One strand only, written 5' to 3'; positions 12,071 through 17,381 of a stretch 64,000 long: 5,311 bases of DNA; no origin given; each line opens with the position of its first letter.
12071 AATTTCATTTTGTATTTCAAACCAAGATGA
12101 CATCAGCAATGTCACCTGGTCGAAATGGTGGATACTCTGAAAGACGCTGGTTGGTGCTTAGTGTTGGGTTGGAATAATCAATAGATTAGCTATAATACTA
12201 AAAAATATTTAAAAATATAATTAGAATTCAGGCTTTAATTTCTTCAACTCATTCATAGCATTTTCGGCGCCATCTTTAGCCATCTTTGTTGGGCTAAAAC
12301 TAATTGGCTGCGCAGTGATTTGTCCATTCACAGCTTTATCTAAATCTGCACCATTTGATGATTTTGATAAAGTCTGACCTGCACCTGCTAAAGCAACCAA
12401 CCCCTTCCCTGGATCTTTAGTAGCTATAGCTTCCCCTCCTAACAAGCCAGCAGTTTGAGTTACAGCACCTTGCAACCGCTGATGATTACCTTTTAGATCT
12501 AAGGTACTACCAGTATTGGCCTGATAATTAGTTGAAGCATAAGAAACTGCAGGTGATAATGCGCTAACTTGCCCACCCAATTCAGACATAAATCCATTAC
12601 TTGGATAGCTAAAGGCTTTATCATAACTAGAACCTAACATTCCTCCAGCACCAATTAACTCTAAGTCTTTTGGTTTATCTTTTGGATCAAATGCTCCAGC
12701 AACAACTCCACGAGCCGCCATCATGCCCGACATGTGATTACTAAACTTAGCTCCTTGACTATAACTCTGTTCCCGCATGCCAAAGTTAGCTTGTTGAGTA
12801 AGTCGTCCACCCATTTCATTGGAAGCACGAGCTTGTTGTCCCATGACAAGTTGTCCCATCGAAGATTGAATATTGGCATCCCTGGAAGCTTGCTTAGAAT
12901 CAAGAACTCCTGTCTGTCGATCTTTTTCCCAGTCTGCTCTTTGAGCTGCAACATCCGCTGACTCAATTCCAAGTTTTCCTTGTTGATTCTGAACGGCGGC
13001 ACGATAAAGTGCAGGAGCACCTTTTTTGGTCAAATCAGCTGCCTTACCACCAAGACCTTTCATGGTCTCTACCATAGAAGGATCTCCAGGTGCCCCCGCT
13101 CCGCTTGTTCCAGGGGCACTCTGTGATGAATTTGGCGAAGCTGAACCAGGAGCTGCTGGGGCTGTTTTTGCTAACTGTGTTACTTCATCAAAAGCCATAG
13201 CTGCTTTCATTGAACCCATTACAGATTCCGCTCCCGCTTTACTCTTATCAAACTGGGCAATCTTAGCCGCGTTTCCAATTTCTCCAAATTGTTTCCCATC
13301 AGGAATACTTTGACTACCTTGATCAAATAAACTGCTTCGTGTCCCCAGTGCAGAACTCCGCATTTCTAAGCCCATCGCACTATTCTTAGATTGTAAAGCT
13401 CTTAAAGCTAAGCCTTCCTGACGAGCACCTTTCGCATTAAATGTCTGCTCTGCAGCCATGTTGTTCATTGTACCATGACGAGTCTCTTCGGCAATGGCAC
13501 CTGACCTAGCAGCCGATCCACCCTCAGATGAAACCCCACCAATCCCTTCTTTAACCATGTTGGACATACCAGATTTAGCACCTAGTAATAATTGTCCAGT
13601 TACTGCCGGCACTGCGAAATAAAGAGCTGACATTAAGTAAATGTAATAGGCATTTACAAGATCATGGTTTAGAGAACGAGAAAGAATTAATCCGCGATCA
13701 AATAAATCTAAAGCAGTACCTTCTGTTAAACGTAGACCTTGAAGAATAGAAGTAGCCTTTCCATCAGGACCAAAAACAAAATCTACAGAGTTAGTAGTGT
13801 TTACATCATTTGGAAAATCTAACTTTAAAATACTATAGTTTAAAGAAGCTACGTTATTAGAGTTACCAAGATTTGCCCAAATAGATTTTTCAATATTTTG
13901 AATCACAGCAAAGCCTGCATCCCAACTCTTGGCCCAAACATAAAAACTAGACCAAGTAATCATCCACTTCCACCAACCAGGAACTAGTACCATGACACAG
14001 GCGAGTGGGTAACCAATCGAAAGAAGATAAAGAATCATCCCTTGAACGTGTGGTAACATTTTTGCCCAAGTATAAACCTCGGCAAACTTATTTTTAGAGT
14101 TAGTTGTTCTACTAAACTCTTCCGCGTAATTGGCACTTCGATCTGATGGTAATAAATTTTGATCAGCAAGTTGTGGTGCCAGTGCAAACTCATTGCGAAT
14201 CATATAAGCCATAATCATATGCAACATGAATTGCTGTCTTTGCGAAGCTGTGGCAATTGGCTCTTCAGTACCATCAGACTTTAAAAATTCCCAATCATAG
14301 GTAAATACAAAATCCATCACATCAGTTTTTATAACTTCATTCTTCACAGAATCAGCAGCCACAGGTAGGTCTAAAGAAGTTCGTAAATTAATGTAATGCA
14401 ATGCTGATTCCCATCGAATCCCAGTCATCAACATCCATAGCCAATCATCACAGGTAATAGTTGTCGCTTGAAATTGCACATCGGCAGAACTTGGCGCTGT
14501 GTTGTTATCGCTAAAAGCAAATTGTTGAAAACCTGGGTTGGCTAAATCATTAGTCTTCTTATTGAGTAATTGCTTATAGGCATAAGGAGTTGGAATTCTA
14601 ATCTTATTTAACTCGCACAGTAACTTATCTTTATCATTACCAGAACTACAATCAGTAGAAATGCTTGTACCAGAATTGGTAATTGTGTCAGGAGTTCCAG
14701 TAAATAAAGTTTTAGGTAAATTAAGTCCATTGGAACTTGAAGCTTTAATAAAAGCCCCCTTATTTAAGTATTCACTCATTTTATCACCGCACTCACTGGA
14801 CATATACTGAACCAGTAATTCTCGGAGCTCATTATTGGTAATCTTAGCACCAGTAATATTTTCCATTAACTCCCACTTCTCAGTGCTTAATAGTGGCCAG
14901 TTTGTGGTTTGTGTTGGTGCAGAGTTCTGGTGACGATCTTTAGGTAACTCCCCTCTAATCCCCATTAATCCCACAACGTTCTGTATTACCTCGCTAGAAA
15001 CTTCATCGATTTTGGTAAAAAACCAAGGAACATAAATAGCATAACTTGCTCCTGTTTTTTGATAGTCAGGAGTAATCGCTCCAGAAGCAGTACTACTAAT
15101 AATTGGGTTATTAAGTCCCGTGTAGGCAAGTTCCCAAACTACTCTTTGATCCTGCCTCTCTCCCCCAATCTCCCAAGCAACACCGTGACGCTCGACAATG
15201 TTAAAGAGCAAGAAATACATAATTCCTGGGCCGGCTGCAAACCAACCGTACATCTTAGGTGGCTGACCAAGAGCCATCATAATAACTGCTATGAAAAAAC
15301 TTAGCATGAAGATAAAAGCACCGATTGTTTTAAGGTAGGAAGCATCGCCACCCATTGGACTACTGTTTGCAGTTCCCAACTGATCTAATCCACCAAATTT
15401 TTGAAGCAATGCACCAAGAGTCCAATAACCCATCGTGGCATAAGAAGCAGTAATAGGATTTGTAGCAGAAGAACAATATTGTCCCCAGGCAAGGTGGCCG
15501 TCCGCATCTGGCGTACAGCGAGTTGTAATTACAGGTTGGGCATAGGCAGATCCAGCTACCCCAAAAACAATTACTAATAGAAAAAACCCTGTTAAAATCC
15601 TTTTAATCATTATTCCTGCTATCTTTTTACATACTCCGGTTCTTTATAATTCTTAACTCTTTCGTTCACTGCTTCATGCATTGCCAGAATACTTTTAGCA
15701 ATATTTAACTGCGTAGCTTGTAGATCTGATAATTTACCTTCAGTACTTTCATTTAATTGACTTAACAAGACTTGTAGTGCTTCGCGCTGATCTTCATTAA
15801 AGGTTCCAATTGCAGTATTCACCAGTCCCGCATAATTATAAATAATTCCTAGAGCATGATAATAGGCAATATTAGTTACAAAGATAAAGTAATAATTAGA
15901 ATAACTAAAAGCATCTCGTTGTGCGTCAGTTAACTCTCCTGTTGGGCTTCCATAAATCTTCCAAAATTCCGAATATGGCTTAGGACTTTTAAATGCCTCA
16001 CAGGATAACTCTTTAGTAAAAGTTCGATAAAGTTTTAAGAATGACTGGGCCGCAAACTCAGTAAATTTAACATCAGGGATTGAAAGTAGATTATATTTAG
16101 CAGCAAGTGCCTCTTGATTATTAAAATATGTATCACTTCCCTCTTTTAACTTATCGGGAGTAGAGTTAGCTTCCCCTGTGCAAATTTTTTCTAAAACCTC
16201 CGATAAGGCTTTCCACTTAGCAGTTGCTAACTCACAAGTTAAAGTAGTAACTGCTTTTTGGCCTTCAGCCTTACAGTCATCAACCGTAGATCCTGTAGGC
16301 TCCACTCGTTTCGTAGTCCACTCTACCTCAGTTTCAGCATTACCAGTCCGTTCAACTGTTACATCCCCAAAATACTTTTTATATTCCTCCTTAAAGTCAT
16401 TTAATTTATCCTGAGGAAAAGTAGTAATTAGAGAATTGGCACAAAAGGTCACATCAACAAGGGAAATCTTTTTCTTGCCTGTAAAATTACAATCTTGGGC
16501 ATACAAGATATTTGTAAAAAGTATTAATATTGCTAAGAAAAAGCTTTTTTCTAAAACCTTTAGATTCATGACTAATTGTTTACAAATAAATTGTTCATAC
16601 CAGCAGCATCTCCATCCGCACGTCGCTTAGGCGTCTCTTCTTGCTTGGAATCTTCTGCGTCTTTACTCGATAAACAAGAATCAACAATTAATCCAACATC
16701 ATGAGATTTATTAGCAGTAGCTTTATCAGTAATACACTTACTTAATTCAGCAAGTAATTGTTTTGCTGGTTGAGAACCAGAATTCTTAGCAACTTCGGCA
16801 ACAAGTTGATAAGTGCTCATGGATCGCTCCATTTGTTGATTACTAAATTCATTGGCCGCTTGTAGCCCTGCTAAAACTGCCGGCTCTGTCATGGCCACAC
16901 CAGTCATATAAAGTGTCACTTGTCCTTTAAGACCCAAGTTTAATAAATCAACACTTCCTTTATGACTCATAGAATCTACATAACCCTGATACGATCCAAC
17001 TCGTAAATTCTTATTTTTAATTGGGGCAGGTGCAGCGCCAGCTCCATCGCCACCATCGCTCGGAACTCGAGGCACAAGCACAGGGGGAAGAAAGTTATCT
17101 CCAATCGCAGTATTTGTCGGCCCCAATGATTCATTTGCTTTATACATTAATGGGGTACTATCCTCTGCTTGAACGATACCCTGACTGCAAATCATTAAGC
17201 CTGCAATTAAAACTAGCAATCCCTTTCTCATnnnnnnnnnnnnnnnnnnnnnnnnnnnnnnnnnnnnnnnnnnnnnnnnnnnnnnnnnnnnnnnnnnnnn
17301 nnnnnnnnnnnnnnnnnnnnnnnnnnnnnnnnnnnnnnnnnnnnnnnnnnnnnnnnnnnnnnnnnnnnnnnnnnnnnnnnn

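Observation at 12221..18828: Isolated relic of an F-type type IV secretion mating-pair-stabilisation module (TraF-like, possible TraH-like, TraG-N-like) without the rest of a conjugation system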

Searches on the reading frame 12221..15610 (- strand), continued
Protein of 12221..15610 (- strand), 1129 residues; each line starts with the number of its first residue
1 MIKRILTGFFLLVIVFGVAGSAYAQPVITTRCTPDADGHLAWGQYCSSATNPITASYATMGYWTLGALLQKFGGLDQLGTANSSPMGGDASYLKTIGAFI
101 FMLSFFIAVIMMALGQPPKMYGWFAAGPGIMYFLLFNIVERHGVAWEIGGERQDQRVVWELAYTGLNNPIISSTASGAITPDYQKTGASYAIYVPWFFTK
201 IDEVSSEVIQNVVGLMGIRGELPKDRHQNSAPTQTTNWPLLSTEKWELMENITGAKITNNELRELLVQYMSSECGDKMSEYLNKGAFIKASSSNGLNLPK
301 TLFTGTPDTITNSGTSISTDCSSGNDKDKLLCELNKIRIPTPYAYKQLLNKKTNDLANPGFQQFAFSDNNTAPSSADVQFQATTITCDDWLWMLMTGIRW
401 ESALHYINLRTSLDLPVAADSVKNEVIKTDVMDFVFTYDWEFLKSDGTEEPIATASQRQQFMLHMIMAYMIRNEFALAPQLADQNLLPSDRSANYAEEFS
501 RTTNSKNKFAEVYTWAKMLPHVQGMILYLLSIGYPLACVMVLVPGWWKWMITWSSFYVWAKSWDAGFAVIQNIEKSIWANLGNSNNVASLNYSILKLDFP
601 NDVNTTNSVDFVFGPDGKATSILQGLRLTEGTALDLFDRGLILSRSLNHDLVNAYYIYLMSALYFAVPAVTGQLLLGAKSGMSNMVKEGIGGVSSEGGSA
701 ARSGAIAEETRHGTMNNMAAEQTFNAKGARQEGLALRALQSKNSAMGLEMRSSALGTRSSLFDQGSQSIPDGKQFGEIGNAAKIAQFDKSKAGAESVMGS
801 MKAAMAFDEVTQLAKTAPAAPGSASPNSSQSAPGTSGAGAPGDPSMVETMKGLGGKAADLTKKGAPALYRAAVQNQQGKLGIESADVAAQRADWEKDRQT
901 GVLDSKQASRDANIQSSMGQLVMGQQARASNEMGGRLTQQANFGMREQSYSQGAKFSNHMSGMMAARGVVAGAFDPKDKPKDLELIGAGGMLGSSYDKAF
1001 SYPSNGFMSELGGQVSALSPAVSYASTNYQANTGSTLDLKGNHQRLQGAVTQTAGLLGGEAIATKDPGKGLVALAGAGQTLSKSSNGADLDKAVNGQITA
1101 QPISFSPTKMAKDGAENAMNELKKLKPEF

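Call 93: find_encoding_contigs(protein=P0016, flank=10000, max_places=1)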
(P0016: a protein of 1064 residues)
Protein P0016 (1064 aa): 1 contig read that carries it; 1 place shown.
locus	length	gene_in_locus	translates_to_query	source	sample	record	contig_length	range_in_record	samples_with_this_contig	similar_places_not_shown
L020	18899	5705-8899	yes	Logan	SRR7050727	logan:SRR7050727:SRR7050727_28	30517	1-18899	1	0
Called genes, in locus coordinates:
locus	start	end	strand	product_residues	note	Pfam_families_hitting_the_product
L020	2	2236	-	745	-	?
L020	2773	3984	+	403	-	-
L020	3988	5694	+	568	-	-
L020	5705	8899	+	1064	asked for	-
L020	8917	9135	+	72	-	-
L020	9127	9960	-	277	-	-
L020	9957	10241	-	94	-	-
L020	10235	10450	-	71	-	-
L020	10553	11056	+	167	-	-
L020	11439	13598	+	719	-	-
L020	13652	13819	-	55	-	-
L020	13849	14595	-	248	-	-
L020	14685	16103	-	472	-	PF00890:FAD_binding_2 (faint), PF01266:DAO, PF01593:Amino_oxidase, PF13450:NAD_binding_8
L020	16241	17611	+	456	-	-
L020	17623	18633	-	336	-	PF13103:TonB_2 (weak)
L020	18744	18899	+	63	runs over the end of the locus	PF02416:TatA_B_E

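Call 116: search_protein_families(library=pfam, proteins=[P0124, P0029, P0097, P0102, P0092, P0148, P0151, P0057, P0122], max_evalue=0.1)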
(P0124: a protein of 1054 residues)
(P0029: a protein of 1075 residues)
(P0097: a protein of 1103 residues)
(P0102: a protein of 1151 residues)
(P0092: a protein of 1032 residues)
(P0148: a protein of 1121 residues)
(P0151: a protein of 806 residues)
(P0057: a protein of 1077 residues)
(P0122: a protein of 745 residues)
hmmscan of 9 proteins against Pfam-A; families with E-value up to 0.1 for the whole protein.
P0124 (1054 aa): 1 family
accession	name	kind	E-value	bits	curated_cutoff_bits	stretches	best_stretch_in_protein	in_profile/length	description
PF07916.16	TraG_N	-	0.00045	19.8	36.1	1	481-534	326-380/462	TraG-like protein, N-terminal region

P0029 (1075 aa): 1 family
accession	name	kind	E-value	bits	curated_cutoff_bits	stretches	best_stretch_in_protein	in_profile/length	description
PF07916.16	TraG_N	-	0.00097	18.6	36.1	2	437-561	258-383/462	TraG-like protein, N-terminal region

P0097 (1103 aa): 1 family
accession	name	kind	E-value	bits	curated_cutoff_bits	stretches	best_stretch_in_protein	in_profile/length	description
PF07916.16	TraG_N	-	5.4e-06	26.1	36.1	1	455-605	271-420/462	TraG-like protein, N-terminal region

P0102 (1151 aa): 0 families

P0092 (1032 aa): 0 families

P0148 (1121 aa): 0 families

P0151 (806 aa): 1 family
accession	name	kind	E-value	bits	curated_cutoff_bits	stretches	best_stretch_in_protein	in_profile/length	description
PF07916.16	TraG_N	-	1e-05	25.1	36.1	1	182-240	324-383/462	TraG-like protein, N-terminal region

P0057 (1077 aa): 0 families

P0122 (745 aa): 1 family
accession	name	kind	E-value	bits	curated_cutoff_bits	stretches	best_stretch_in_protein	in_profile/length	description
PF07916.16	TraG_N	-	1.1e-06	28.3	36.1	1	161-279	265-383/462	TraG-like protein, N-terminal region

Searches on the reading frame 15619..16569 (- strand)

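Call 4: search_protein_families(library=pfam, proteins=[window:15619-16569:-], max_evalue=1)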
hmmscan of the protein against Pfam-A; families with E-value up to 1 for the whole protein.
window:15619-16569:- (316 aa): 1 family
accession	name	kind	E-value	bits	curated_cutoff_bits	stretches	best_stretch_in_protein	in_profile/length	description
PF14055.11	NVEALA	-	0.037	14.2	27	0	9-42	2-35/62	NVEALA protein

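Call 5: search_protein_families(library=ncbifam, proteins=[window:15619-16569:-], max_evalue=1)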
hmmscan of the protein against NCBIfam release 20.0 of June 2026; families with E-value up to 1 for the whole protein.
window:15619-16569:- (316 aa): 0 families

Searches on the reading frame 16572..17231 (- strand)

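Call 4: search_protein_families(library=pfam, proteins=[window:16572-17231:-], max_evalue=1)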
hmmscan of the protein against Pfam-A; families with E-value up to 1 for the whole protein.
window:16572-17231:- (219 aa): 0 families

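Call 5: search_protein_families(library=ncbifam, proteins=[window:16572-17231:-], max_evalue=1)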
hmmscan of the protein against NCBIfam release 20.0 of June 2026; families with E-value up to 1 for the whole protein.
window:16572-17231:- (219 aa): 3 families
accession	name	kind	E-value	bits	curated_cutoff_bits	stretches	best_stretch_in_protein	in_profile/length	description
NF005400.0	PRK06947.1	equivalog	0.0022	17.2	367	1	62-106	136-180/252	SDR family oxidoreductase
NF004777.0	PRK06123.1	equivalog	0.021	14.3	383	1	63-121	134-192/249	SDR family oxidoreductase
NF007273.0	PRK09730.1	equivalog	0.042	13.2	406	1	63-119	132-188/247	SDR family oxidoreductase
